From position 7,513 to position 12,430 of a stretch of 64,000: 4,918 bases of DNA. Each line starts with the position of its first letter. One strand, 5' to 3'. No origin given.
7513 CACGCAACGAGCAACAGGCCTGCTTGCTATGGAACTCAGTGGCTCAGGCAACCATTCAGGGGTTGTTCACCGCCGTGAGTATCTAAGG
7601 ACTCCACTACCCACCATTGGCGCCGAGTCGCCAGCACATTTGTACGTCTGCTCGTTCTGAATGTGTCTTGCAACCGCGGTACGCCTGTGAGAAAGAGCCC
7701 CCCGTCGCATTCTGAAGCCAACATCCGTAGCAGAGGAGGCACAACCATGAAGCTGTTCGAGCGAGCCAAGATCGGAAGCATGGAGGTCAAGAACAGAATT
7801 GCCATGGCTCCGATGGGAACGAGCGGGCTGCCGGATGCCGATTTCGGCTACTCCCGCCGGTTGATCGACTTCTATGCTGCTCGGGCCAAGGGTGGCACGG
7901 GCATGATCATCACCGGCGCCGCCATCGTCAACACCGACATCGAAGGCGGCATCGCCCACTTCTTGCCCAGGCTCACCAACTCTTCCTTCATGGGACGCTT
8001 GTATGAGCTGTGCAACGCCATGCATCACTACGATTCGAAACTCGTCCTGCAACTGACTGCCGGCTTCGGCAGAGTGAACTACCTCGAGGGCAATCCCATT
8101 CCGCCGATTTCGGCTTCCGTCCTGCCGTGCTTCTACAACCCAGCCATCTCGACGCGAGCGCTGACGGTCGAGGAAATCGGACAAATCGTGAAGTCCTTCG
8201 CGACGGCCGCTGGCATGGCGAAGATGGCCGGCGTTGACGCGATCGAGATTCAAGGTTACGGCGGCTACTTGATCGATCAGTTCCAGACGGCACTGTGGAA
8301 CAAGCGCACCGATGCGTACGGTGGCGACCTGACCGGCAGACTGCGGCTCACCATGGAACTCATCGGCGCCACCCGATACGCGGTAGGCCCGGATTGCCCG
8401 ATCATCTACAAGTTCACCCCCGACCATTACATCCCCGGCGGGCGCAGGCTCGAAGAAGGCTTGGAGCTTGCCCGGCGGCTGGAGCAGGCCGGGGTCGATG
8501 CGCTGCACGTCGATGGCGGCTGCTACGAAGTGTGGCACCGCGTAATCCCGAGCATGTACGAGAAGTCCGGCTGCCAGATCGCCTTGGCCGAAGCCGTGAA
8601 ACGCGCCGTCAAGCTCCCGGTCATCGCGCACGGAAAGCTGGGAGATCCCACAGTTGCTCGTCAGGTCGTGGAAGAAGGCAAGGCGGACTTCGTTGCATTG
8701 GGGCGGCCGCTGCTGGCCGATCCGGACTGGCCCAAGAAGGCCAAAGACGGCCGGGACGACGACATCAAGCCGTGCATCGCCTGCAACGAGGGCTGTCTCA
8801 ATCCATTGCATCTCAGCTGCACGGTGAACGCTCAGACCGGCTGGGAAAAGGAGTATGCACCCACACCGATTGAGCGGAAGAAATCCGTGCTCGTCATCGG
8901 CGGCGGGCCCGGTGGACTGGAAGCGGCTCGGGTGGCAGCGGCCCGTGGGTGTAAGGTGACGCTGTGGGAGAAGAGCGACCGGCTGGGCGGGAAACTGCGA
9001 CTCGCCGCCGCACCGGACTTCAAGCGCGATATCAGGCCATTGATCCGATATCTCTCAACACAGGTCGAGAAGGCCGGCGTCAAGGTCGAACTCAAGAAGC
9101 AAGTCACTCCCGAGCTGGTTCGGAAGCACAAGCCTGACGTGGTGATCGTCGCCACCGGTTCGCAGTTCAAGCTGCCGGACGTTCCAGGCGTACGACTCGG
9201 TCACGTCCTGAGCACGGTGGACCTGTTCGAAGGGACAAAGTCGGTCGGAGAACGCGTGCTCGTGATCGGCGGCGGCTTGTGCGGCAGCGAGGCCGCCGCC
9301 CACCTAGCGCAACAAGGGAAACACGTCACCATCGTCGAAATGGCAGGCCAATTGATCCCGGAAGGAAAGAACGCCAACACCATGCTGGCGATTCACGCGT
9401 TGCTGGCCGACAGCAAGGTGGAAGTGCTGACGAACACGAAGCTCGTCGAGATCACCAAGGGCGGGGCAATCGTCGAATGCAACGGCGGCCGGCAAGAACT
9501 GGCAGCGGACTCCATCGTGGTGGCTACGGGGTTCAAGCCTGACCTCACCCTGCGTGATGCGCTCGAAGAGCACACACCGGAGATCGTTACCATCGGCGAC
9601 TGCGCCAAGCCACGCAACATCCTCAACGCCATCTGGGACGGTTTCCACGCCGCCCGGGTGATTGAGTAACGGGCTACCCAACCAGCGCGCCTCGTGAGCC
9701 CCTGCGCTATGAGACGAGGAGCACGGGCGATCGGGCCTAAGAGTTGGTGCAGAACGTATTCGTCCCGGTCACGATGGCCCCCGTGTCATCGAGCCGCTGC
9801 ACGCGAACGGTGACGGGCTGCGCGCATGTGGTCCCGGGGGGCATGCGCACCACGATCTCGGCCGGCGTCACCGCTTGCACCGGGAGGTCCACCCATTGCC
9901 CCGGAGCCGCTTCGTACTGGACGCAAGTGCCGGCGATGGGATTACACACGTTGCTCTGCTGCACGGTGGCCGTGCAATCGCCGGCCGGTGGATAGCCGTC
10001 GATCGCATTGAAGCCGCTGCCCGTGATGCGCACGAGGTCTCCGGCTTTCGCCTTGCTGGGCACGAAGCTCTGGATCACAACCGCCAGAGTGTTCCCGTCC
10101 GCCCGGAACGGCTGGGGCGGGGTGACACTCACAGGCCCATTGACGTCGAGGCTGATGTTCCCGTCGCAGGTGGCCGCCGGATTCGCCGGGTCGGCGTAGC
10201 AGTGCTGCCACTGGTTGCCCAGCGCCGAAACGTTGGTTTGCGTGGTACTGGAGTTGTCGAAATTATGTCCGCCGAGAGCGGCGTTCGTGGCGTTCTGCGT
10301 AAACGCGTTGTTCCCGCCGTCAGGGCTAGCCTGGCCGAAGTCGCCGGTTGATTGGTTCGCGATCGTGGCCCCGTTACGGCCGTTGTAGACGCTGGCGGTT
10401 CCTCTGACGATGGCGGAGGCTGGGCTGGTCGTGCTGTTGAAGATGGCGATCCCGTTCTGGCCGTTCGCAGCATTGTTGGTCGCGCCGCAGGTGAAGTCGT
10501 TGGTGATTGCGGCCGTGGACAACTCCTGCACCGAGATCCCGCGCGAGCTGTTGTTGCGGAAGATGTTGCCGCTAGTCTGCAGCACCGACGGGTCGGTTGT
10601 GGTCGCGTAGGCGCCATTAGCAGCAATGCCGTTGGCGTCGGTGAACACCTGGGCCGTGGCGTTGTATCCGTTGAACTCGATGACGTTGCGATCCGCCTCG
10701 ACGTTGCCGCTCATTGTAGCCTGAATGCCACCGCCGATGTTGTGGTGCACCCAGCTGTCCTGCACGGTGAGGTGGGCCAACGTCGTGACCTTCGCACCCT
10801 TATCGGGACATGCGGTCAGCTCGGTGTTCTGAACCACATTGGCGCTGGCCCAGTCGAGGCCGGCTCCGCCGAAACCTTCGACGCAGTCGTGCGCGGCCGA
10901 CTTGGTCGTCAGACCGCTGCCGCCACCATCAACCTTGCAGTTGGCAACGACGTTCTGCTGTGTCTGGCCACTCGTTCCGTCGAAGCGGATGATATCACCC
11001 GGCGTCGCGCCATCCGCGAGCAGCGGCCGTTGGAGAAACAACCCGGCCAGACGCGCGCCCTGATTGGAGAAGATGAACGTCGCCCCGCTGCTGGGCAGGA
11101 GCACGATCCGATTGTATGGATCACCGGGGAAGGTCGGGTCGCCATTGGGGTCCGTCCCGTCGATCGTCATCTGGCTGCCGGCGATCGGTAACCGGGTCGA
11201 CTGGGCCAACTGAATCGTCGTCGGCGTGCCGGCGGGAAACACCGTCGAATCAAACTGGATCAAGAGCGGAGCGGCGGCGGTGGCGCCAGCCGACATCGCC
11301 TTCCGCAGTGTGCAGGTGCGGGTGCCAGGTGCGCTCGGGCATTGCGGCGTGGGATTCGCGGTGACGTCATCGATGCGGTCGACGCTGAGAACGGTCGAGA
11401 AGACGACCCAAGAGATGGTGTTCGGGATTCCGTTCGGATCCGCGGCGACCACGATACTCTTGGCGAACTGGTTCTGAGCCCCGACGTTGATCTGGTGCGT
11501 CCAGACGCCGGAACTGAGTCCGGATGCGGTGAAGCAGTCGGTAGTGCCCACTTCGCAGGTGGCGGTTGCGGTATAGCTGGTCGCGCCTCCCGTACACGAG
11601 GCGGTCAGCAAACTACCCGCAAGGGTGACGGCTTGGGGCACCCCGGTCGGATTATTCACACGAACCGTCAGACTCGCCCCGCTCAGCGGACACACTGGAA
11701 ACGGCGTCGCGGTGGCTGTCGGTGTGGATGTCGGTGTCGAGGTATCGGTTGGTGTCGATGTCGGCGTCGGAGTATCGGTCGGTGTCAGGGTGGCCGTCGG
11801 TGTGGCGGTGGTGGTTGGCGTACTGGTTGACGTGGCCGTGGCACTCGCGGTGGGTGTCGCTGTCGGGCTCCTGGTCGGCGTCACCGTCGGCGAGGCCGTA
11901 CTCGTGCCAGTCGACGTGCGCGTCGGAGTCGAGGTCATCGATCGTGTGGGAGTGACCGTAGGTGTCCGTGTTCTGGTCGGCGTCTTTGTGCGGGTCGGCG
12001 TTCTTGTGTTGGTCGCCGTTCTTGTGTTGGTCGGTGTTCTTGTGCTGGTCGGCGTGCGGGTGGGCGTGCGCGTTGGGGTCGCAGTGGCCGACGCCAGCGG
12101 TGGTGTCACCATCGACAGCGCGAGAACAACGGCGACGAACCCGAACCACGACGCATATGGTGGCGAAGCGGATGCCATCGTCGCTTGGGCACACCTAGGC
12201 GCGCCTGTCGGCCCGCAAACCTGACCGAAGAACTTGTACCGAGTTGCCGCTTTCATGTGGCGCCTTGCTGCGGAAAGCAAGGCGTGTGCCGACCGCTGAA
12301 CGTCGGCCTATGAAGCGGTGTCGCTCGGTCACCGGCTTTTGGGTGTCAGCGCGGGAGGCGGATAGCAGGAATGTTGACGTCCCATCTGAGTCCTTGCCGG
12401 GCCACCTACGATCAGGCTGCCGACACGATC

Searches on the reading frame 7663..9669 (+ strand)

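Call 12: search_protein_families(library=pfam, proteins=[window:7663-9669:+], max_evalue=0.001)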
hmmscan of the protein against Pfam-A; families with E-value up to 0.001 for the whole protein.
window:7663-9669:+ (668 aa): 22 families
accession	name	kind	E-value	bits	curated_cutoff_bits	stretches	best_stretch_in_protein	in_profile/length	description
PF00724.26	Oxidored_FMN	-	2.3e-59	201.8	27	1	30-366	1-341/342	NADH:flavin oxidoreductase / NADH oxidase family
PF07992.20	Pyr_redox_2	-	6.6e-39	134.5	26.1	2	408-633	2-246/291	Pyridine nucleotide-disulphide oxidoreductase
PF00070.33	Pyr_redox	-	9.2e-20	71.4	22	2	531-602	1-71/82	Pyridine nucleotide-disulphide oxidoreductase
PF13738.12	Pyr_redox_3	-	2.6e-18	66.8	30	1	492-630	126-273/305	Pyridine nucleotide-disulphide oxidoreductase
PF12831.13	FAD_oxidored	-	4e-14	53.2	27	1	409-445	2-38/416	FAD dependent oxidoreductase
PF13450.12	NAD_binding_8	-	5.5e-14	52.6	21.9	2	411-452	1-42/68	NAD(P)-binding Rossmann-like domain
PF01266.30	DAO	-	7e-13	49.3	27.9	2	531-561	1-31/353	FAD dependent oxidoreductase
PF03486.20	HI0933_like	-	1.7e-12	47.7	50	1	408-448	2-42/244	HI0933-like protein Rossmann domain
PF01134.28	GIDA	-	4.7e-09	36.2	22.1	2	409-442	2-36/391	Glucose inhibited division protein A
PF01262.27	AlaDh_PNT_C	-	4.5e-08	33.2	23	0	406-439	28-61/214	Alanine dehydrogenase/PNT, C-terminal domain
PF00890.30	FAD_binding_2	-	5.4e-08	32.9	20.4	1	409-448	2-41/414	FAD binding domain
PF01494.25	FAD_binding_3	-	1.4e-07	31.5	22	1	532-569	4-41/349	FAD binding domain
PF01593.30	Amino_oxidase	-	1.9e-06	27.9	19.8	0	578-625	208-257/443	Flavin containing amine oxidoreductase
PF13241.12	NAD_binding_7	-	6.3e-06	27.2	22.1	0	529-560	7-38/104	Putative NAD(P)-binding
PF13434.12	Lys_Orn_oxgnase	-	4.5e-05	23.2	21.3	0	474-558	133-217/339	L-lysine 6-monooxygenase/L-ornithine 5-monooxygenase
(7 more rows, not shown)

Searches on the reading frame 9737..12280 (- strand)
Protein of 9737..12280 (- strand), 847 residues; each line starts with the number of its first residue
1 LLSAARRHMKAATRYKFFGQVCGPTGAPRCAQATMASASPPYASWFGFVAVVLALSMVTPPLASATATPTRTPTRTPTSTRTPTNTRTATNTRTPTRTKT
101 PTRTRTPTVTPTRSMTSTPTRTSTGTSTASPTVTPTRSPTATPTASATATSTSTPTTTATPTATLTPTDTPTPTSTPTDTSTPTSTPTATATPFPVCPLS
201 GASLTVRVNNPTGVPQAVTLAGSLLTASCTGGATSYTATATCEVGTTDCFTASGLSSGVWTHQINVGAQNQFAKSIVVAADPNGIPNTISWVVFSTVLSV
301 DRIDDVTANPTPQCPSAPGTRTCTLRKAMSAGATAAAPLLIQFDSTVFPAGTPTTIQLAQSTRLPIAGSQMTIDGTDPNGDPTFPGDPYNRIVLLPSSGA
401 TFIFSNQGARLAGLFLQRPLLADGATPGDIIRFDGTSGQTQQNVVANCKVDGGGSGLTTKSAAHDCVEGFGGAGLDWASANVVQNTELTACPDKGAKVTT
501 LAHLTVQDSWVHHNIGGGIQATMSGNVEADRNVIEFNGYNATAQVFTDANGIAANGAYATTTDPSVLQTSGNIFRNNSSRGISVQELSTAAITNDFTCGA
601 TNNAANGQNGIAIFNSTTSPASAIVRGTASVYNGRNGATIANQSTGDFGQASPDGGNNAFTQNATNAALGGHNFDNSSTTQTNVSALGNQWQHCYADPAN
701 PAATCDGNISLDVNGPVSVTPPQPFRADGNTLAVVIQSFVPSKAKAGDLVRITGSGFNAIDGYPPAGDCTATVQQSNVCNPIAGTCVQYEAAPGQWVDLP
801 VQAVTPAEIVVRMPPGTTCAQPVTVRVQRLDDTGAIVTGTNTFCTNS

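Call 12: search_protein_families(library=pfam, proteins=[window:9737-12280:-], max_evalue=0.001)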
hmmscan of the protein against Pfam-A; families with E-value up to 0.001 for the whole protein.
window:9737-12280:- (847 aa): 1 family
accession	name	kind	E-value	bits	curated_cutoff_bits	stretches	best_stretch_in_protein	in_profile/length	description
PF13229.12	Beta_helix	-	4.1e-05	23.7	25.9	1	441-547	55-147/158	Right handed beta helix region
